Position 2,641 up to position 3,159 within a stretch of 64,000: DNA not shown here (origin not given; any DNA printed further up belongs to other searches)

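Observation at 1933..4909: Seven-gene mini-operon with a triplicated promoter/RBS module, between a CRISPR RAMP gene and an Rpn nuclease gene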

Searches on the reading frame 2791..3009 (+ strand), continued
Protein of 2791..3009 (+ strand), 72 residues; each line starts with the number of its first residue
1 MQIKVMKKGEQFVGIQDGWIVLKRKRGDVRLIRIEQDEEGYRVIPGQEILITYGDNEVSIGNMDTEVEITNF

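Call 85: find_encoding_contigs(protein=P0190, flank=9000, max_places=4)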
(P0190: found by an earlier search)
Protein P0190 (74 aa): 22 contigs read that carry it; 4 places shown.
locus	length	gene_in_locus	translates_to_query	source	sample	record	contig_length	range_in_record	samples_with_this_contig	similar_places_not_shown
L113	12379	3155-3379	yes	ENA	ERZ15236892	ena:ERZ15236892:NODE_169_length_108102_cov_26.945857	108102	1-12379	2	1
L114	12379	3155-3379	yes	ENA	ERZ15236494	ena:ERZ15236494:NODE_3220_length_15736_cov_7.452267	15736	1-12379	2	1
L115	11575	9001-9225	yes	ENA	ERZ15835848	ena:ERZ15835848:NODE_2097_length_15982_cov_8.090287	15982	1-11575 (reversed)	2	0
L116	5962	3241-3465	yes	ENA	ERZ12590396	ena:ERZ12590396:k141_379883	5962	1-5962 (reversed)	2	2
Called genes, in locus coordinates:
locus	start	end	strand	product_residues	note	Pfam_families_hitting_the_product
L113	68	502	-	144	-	-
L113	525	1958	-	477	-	PF00587:tRNA-synt_2b, PF03129:HGTP_anticodon, PF09180:ProRS-C_1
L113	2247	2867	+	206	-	PF00239:Resolvase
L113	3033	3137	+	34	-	-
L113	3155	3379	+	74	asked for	-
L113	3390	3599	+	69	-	-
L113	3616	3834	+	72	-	PF01844:HNH, PF13391:HNH_2 (weak), PF14279:HNH_5 (weak)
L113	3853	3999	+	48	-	-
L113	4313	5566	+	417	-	PF00275:EPSP_synthase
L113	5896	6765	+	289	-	PF08486:SpoIID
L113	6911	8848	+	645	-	PF06480:FtsH_ext, PF20720:nSTAND3 (weak), PF00004:AAA, PF17862:AAA_lid_3, PF01434:Peptidase_M41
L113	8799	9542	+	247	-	PF18912:DZR_2, PF00156:Pribosyltran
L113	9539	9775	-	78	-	-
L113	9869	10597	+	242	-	PF02811:PHP (weak)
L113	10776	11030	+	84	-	PF00312:Ribosomal_S15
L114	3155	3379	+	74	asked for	-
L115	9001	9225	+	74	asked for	-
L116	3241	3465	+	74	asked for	-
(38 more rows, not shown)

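Call 91: search_dna_similar(query=window:2791-3006:+, collection=plasmids, mode=protein, max_evalue=0.001)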
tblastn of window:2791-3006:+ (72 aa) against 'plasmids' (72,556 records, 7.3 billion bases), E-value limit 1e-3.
No match.

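Call 94: search_protein_families(library=padloc, max_evalue=0.001, proteins=[L099:2907-3989:-, L105:7750-8739:-, L097:3-4166:+, L097:4169-5743:+, L105:3560-7690:+, L099:509-2305:+])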
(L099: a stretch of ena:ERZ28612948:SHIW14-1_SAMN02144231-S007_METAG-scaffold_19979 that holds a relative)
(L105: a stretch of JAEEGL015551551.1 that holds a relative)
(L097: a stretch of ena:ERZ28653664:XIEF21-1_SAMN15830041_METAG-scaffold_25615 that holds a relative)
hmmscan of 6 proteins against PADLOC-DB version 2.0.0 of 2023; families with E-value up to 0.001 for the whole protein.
L099:2907-3989:- (360 aa): 2 families
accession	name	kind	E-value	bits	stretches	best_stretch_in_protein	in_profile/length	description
PDLC01652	WYL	-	6.8e-16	57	1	173-356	16-162/162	"CAS-I,CAS-II,CAS-III,CAS-IV,CAS-V,CAS-VI; associated_signaling"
PDLC01457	WYL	-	7.3e-06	23.7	1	159-344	109-229/229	"CAS-I,CAS-II,CAS-III,CAS-IV,CAS-V,CAS-VI; associated_signaling"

L105:7750-8739:- (329 aa): 3 families
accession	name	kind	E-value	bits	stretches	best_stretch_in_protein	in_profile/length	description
PDLC01652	WYL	-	5.6e-14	50.8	1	151-317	17-156/162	"CAS-I,CAS-II,CAS-III,CAS-IV,CAS-V,CAS-VI; associated_signaling"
PDLC01457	WYL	-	2.2e-09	35.2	1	151-311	124-229/229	"CAS-I,CAS-II,CAS-III,CAS-IV,CAS-V,CAS-VI; associated_signaling"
PDLC01766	Cas3c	-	1.1e-05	21.8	1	167-233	152-218/1009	-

L097:3-4166:+ (1387 aa): 1 family
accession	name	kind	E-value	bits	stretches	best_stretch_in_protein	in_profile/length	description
PDLC04140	mad8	-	9.4e-05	20.1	1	981-1164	5-233/314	mads_8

L097:4169-5743:+ (524 aa): 2 families
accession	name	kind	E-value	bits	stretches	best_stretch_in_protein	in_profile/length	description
PDLC04592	PDC-M34B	-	3.1e-08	31.5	1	378-512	59-183/192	-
PDLC04985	PDC-S27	-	0.00023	18.2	0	15-66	5-53/484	-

L105:3560-7690:+ (1376 aa): 57 families (the best 25 are shown)
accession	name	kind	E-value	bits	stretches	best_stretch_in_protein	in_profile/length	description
PDLC04531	PDC-M23B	-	7.5e-37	124.9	1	40-483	299-737/1060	-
PDLC00194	HamB1|HamB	-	8.1e-35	118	1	60-460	249-653/995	DEAD-box helicase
PDLC00185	HamB1|HamB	-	1.9e-32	110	1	47-485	148-555/871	DEAD-box helicase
PDLC00186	HamB1|HamB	-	3.3e-32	109.4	1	47-451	152-527/864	DEAD-box helicase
PDLC00187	HamB1|HamB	-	7.1e-29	98.7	1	47-461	147-522/851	DEAD-box helicase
PDLC00200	HamB2|HamB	-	7.9e-28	94.9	1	47-455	152-530/865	DEAD-box helicase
PDLC00190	HamB1|HamB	-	1.8e-27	94.2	2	285-476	357-538/866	DEAD-box helicase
PDLC03960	SngC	-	1.9e-27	94.3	1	54-447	38-361/720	-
PDLC00174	HamB1|HamB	-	2.2e-26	90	1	54-471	316-722/1163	DEAD-box helicase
PDLC00192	HamB1|HamB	-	3.2e-24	82.6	1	39-460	272-670/1104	DEAD-box helicase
PDLC00188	HamB1|HamB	-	5.3e-24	82.4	1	59-506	261-703/1037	DEAD-box helicase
PDLC04138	mad6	-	2.9e-23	80.6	1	1215-1359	126-280/659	mads_6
PDLC00178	HamB1|HamB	-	5.7e-23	78.8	2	57-241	262-444/830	DEAD-box helicase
PDLC00176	HamB1|HamB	-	2e-22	77.1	1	56-457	151-512/845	DEAD-box helicase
PDLC04042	PD-T4-6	-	3.3e-21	74.2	1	1170-1335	57-212/292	-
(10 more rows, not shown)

L099:509-2305:+ (598 aa): 0 families

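Call 96: search_protein_families(library=pfam, alignment_id=A7, max_evalue=1)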
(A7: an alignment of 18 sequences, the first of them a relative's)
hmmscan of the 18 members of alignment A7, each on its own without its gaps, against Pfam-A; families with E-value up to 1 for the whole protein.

A. member 1, P0121 (72 aa): 1 family
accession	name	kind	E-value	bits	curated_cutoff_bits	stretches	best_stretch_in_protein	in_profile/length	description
PF21838.2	DUF6897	-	0.036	14.2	23.9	1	13-35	29-50/58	Domain of unknown function (DUF6897)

B. families by the number of members that match (of 18 scanned): 12 families
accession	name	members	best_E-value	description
PF09076.15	Crystall_2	2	0.1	Beta/Gamma crystallin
PF23743.1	Beta-prop_BBS7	2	0.11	BBS7 beta-propeller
PF24228.1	CrAss_Ring_1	1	0.031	Phage tail ring protein 1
PF21838.2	DUF6897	1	0.036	Domain of unknown function (DUF6897)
PF23665.1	CDCP1_CUB_6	1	0.064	CDCP1 CUB domain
PF10102.14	DUF2341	1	0.074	Domain of unknown function (DUF2341)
PF18182.6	mCpol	1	0.079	minimal CRISPR polymerase domain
PF09100.16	Qn_am_d_aIV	1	0.084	Quinohemoprotein amine dehydrogenase, alpha subunit domain IV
PF21955.1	CarG-like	1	0.095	Carbapenem resistance protein CarG-like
PF00244.26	14-3-3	1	0.14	14-3-3 protein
PF22768.1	SPP1_Dit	1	0.15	Siphovirus-type tail component, C-terminal domain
PF00379.29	Chitin_bind_4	1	0.17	Insect cuticle protein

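Call 100: list_cluster_members(proteins=[P0145, P0151, P0155, P0157, P0163, P0164, P0168, P0169, P0170, P0173])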
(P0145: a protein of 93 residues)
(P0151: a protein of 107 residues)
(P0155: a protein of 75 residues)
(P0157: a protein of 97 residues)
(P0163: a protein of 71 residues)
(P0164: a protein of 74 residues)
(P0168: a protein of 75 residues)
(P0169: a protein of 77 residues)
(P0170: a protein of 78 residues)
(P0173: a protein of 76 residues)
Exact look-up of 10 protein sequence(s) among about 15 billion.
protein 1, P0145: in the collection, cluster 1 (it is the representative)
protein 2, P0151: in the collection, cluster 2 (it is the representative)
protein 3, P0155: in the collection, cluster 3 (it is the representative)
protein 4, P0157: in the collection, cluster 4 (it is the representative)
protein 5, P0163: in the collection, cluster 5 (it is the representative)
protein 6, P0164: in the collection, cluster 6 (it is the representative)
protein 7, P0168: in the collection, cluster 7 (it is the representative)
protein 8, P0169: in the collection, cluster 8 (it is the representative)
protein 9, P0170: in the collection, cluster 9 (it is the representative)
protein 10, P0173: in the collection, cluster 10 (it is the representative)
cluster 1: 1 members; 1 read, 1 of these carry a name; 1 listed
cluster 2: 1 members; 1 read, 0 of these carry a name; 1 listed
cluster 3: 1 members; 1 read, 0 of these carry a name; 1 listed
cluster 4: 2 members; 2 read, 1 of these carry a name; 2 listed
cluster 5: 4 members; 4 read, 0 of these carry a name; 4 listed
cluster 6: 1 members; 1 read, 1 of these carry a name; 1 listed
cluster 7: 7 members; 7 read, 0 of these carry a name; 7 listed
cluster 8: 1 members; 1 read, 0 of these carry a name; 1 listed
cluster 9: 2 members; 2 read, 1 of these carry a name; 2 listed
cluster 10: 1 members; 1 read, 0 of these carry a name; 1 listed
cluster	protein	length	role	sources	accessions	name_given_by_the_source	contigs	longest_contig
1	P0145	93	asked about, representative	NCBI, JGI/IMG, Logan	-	hypothetical protein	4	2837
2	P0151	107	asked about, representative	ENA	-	-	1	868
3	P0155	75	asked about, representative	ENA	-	-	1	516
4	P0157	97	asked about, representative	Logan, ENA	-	-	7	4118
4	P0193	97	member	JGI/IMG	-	hypothetical protein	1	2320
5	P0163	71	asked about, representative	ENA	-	-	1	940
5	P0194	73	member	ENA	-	-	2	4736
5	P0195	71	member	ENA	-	-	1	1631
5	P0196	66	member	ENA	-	-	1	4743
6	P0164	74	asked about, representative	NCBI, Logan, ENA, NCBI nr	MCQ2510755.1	MAG: hypothetical protein MJ116_09875 [Lachnospiraceae bacterium] | hypothetical protein [Lachnospiraceae bacterium]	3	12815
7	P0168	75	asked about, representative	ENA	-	-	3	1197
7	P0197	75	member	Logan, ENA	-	-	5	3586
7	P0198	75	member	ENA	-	-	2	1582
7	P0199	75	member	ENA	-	-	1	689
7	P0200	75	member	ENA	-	-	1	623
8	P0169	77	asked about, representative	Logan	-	-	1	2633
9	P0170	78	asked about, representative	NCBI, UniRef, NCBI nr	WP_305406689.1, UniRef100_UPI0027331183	hypothetical protein [Photobacterium leiognathi] | hypothetical protein n=1 Tax=Photobacterium leiognathi TaxID=553611 RepID=UPI0027331183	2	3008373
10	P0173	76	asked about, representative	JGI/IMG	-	-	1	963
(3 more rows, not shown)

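Call 101: find_encoding_contigs(protein=P0170, flank=9000, max_places=3)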
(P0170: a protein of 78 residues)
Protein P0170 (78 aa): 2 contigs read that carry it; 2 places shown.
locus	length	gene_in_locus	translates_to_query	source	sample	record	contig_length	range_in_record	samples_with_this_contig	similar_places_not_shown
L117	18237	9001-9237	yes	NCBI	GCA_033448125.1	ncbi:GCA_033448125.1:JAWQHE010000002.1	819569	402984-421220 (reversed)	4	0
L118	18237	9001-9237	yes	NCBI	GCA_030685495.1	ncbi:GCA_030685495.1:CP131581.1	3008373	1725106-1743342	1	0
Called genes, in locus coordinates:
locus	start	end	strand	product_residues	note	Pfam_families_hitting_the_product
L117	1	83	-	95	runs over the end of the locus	-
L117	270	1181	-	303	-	PF00126:HTH_1, PF03466:LysR_substrate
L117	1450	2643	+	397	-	PF00155:Aminotran_1_2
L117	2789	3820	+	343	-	PF08240:ADH_N, PF16912:Glu_dehyd_C, PF00107:ADH_zinc_N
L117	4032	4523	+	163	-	PF09905:VF530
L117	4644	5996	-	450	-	PF12588:PSDC, PF02666:PS_Dcarbxylase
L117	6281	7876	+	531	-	PF00005:ABC_tran, PF03193:RsgA_GTPase (faint), PF13175:AAA_15 (faint), PF13476:AAA_23 (faint), PF13555:AAA_29 (faint), PF00910:RNA_helicase (faint), PF12848:ABC_tran_Xtn, PF00005:ABC_tran, +2 more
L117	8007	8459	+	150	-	PF02639:DUF188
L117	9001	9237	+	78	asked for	-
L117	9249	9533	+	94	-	-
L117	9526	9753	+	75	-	PF01844:HNH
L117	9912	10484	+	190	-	-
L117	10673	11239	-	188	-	-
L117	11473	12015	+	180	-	-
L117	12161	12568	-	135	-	PF13495:Phage_int_SAM_4, PF04986:Y2_Tnp (weak)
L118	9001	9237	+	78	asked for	-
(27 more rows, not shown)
